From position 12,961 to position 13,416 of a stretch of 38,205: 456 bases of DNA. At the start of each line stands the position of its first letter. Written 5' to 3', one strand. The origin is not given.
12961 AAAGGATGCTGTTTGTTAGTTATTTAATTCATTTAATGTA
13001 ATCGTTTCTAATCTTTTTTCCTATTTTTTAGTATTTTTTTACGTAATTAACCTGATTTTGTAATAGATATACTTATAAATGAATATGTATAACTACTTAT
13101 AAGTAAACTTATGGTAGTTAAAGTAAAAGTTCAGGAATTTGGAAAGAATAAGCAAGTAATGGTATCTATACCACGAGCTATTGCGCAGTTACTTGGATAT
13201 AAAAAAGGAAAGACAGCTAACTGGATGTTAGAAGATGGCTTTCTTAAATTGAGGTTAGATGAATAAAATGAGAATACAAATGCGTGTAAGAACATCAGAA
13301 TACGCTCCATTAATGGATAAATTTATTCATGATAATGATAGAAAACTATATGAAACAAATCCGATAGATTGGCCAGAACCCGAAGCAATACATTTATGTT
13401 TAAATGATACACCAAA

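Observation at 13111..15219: Translationally coupled four-gene cassette: AbrB-like protein, MPN/JAMM-like, papain/transglutaminase-like, and archaemetzincin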

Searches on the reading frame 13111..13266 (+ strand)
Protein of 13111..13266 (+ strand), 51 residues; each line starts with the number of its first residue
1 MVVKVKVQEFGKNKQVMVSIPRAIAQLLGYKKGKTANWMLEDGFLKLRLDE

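Call 4: search_protein_families(library=pfam, proteins=[window:13111-13266:+], max_evalue=1)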
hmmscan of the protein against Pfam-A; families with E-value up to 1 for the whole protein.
window:13111-13266:+ (51 aa): 0 families

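Call 6: search_protein_families(library=phrogs, proteins=[window:13111-13266:+], max_evalue=1)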
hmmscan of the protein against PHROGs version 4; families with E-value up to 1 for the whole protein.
window:13111-13266:+ (51 aa): 3 families
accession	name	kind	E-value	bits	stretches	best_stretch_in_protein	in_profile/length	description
phrog_13486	-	unknown function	0.00077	20.2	1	5-39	5-37/51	-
phrog_34007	-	unknown function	0.064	14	1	16-50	18-52/240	-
phrog_34384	-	unknown function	0.11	13.6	1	17-42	23-48/64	-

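Call 7: search_protein_families(library=padloc, proteins=[window:13111-13266:+], max_evalue=1)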
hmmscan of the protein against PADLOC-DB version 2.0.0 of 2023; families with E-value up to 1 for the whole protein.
window:13111-13266:+ (51 aa): 0 families

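Call 29: search_protein_families(library=ncbifam, proteins=[window:13111-13266:+], max_evalue=1)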
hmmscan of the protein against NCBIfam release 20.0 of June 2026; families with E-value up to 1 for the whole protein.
window:13111-13266:+ (51 aa): 0 families

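Call 35: search_solved_structures(query=A3, max_evalue=10, show_alignments=3)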
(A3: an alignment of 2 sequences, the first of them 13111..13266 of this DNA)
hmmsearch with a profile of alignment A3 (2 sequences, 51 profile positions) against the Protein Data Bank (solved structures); distinct sequences matched with E-value up to 10: 1.
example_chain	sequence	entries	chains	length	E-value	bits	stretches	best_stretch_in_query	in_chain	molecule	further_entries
7d2n_E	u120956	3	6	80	0.99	12.3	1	16-48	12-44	AbrB/MazE/SpoVT family DNA-binding domain-containing protein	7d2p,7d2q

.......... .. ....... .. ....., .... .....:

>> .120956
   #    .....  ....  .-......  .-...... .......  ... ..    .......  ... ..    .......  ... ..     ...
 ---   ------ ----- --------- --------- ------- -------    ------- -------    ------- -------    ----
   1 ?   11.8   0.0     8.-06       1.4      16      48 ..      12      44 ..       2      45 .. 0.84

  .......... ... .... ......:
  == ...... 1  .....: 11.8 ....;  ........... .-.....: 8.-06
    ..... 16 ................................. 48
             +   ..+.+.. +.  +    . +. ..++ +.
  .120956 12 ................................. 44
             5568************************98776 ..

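Call 52: find_related_loci(query=A3, collection=genome_contigs, flank=5000)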
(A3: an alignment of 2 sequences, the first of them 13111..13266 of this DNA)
Query A3 (51 aa) in genome_contigs; peptide patterns used: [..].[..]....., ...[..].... (x = any residue, [..] = any of these).
93 stretches matched a pattern; 1 encode a relative of the query (tblastn E <= 1e-3); 1 distinct loci.
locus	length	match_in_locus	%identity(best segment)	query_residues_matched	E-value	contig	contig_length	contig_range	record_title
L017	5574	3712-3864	71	1-51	1e-22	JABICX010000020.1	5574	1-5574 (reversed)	MAG: Candidatus Woesearchaeota archaeon isolate SI048_bin60 k141_1008751, whole genome shotgun sequence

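Call 57: search_protein_families(library=pfam, proteins=[L017:2814-3728:+], max_evalue=1)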
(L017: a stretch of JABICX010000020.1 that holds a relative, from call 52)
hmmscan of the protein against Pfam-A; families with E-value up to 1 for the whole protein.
L017:2814-3728:+ (304 aa): 2 families
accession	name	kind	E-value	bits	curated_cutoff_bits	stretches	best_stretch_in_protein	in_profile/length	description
PF07879.16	PHB_acc_N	-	0.054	14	25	1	127-151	35-59/61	PHB/PHA accumulation regulator DNA-binding domain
PF23338.1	PTHB1_hp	-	0.12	13.2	27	0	130-169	53-92/104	PTHB1 hairpin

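Call 66: find_related_loci(query=A3, collection=viral_contigs, flank=5000)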
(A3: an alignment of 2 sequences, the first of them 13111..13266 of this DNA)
Query A3 (51 aa) in viral_contigs; peptide patterns used: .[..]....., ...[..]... (x = any residue, [..] = any of these).
118 stretches matched a pattern, but none encodes a relative of the query by tblastn (E <= 1e-3).

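Call 73: search_protein_families(library=pfam, alignment_id=A6, max_evalue=10)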
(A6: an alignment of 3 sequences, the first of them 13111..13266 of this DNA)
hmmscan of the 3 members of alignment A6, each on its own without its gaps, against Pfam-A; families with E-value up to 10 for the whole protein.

A. member 1, window:13111-13266:+ (51 aa): 0 families

B. families by the number of members that match (of 3 scanned): 1 family
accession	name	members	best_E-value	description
PF04014.23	MazE_antitoxin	1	0.027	Antidote-toxin recognition MazE, bacterial antitoxin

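Call 74: search_dna_similar(query=window:13111-13266:+, collection=phages, mode=protein, max_evalue=1, max_rows=15)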
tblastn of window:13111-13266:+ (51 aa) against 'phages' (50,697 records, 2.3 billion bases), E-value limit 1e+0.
No match.

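Call 86: list_cluster_members(proteins=[window:13111-13266:+, L003:5574-5729:+, L017:3712-3867:+, P0010, P0002, P0011, P0012])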
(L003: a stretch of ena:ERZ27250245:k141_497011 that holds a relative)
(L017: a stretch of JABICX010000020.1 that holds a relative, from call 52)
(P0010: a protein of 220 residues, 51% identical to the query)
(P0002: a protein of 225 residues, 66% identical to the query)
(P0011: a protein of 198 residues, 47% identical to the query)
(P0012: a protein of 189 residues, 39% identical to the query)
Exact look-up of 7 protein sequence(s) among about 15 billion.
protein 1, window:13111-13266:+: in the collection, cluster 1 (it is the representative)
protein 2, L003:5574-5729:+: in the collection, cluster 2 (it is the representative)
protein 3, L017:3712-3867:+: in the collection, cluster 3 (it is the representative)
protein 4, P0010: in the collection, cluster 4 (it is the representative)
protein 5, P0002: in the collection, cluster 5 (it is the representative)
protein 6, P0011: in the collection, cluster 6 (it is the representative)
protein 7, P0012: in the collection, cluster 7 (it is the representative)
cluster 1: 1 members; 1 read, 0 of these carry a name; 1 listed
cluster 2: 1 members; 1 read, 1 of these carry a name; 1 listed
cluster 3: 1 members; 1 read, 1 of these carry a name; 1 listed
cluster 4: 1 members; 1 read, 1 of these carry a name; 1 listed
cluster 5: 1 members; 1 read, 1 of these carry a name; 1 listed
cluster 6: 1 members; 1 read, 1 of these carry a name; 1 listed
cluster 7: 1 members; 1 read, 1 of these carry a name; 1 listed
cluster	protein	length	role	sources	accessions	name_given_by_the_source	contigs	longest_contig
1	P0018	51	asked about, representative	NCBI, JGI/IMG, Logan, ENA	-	-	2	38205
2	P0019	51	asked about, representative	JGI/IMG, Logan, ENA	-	hypothetical protein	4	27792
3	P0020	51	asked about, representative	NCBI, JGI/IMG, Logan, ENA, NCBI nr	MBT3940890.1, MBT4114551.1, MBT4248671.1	hypothetical protein HOD83_03775 [Candidatus Woesearchaeota archaeon] | hypothetical protein | hypothetical protein [Candidatus Woesearchaeota archaeon]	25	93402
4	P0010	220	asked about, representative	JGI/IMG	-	hypothetical protein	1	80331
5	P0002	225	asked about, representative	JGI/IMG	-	hypothetical protein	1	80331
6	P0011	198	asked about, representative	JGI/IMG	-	hypothetical protein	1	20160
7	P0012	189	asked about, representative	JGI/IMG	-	hypothetical protein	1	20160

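Call 87: find_encoding_contigs(protein=P0019, flank=5000, max_places=4)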
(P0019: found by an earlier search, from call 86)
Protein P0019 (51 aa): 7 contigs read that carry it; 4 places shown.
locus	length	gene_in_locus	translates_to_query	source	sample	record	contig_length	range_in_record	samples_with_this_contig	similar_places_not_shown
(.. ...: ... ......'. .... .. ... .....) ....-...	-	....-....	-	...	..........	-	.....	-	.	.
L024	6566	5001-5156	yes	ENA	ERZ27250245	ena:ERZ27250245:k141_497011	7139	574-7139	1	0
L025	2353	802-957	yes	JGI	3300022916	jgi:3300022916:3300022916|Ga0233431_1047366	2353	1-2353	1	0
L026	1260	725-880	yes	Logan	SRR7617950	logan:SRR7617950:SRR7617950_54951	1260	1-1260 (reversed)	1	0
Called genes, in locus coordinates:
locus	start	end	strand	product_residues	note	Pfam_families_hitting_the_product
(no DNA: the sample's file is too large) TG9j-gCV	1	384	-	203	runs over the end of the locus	PF00163:Ribosomal_S4 (faint), PF01479:S4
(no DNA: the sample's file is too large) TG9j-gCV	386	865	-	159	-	PF00416:Ribosomal_S13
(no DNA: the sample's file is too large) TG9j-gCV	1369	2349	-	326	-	PF01509:TruB_N, PF21238:Pus10_C, PF16198:TruB_C_2, PF01472:PUA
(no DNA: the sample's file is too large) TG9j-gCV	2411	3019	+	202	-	-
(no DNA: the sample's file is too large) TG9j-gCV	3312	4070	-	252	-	-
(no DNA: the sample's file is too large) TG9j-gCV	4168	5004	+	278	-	PF04187:Cofac_haem_bdg (faint)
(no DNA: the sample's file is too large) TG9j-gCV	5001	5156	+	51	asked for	-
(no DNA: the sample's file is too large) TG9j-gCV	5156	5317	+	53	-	-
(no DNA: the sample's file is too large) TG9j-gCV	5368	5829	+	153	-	-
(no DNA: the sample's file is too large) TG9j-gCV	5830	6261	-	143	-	-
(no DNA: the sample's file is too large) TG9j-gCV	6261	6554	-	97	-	PF01199:Ribosomal_L34e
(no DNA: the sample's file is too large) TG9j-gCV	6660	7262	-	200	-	-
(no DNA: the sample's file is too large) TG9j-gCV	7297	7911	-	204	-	PF01956:EMC3_TMCO1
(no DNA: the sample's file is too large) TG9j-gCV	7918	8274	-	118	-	PF11950:DUF3467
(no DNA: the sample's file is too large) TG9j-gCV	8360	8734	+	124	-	-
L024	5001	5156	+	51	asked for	-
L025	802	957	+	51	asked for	-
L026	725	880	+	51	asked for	-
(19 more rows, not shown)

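Call 90: find_encoding_contigs(protein=P0020, flank=3500, max_places=8)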
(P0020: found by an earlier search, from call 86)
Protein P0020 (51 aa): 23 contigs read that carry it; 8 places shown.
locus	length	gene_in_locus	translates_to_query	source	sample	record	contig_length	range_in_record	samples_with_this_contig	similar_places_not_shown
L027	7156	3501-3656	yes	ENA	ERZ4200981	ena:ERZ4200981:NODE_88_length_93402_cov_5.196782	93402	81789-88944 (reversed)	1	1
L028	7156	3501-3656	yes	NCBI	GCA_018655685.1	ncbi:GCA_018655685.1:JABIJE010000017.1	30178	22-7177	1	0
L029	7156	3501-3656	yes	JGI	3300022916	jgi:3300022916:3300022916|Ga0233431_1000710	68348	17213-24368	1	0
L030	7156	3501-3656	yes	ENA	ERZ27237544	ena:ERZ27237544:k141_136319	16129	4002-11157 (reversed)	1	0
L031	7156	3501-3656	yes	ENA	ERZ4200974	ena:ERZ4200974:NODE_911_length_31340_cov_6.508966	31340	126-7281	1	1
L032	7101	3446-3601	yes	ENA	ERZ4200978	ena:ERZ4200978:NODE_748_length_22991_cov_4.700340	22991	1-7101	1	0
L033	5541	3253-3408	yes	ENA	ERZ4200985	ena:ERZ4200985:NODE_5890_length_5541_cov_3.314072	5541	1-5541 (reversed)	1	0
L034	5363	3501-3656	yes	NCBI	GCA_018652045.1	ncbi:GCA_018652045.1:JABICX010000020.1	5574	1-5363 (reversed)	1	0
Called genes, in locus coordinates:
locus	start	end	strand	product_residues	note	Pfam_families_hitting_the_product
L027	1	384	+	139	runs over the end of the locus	-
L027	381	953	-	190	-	PF06293:Kdo (weak), PF01163:RIO1, PF00069:Pkinase (weak), PF03109:ABC1 (weak), PF01636:APH (weak)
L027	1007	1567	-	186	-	PF00702:Hydrolase (faint)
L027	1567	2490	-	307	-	PF00890:FAD_binding_2 (faint), PF01134:GIDA (faint), PF01266:DAO (faint), PF07992:Pyr_redox_2, PF13738:Pyr_redox_3, PF00070:Pyr_redox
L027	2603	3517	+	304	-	-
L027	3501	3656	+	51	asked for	-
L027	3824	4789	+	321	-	PF00070:Pyr_redox (faint), PF00890:FAD_binding_2 (weak), PF01266:DAO (weak), PF01494:FAD_binding_3, PF01946:Thi4 (weak), PF03486:HI0933_like (weak), PF07992:Pyr_redox_2 (weak), PF13450:NAD_binding_8 (weak), +1 more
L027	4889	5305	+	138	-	-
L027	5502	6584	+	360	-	-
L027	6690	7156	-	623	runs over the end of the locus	PF00270:DEAD, PF04851:ResIII, PF25199:nSTAND_NTPase5 (faint), PF06733:DEAD_2, PF06777:HBB (faint), PF13307:Helicase_C_2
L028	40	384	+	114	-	-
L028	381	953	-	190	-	PF06293:Kdo (weak), PF01163:RIO1, PF00069:Pkinase (weak), PF03109:ABC1 (weak), PF01636:APH (weak)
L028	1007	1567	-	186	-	PF00702:Hydrolase (faint)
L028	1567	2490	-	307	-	PF00890:FAD_binding_2 (faint), PF01134:GIDA (faint), PF01266:DAO (faint), PF07992:Pyr_redox_2, PF13738:Pyr_redox_3, PF00070:Pyr_redox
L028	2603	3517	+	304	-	-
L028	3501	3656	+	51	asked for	-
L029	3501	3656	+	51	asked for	-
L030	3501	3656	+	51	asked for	-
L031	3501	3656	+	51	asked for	-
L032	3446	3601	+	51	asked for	-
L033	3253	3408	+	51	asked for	-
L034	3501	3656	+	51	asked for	-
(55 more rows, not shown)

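Call 106: search_solved_structures(query=L017:2814-3728:+, max_evalue=1)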
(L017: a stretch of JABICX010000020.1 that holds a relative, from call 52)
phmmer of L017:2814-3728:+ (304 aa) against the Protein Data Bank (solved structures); distinct sequences matched with E-value up to 1: 5.
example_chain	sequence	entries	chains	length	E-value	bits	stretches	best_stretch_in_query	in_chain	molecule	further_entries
5xcx_B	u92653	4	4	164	0.13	15.2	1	48-115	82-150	VL-SARAH(S37C) Chimera | TS2/16 VL-SARAH(S37C) | TS2/16 VL-SARAH(S37C),TS2/16 VL-SARAH(S37C)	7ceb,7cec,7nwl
9i1w_Lb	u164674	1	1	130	0.54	13.1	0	199-248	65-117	60S ribosomal protein L29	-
5xcu_B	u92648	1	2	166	0.59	13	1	50-115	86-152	VL-SARAH(S37C) chimera,VL-SARAH(S37C) chimera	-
5xcs_B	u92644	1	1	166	0.65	12.9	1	50-117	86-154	VL-SARAH(M24C) chimera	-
6lz4_B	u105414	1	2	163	0.68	12.8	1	55-115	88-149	PMab-1 VL-SARAH(S37C) Chimera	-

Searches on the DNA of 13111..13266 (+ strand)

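Call 78: search_rna_families(source=L017, start=3700, end=4200, threshold=evalue, max_evalue=0.1)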
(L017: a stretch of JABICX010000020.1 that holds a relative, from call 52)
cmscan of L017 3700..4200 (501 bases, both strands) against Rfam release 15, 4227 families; matches with E-value up to 0.1: 1.
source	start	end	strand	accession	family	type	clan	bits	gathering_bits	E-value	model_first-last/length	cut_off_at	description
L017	3871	3991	-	RF00005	tRNA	Gene; tRNA;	CL00001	52.9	29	1.3e-10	1-71/71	no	tRNA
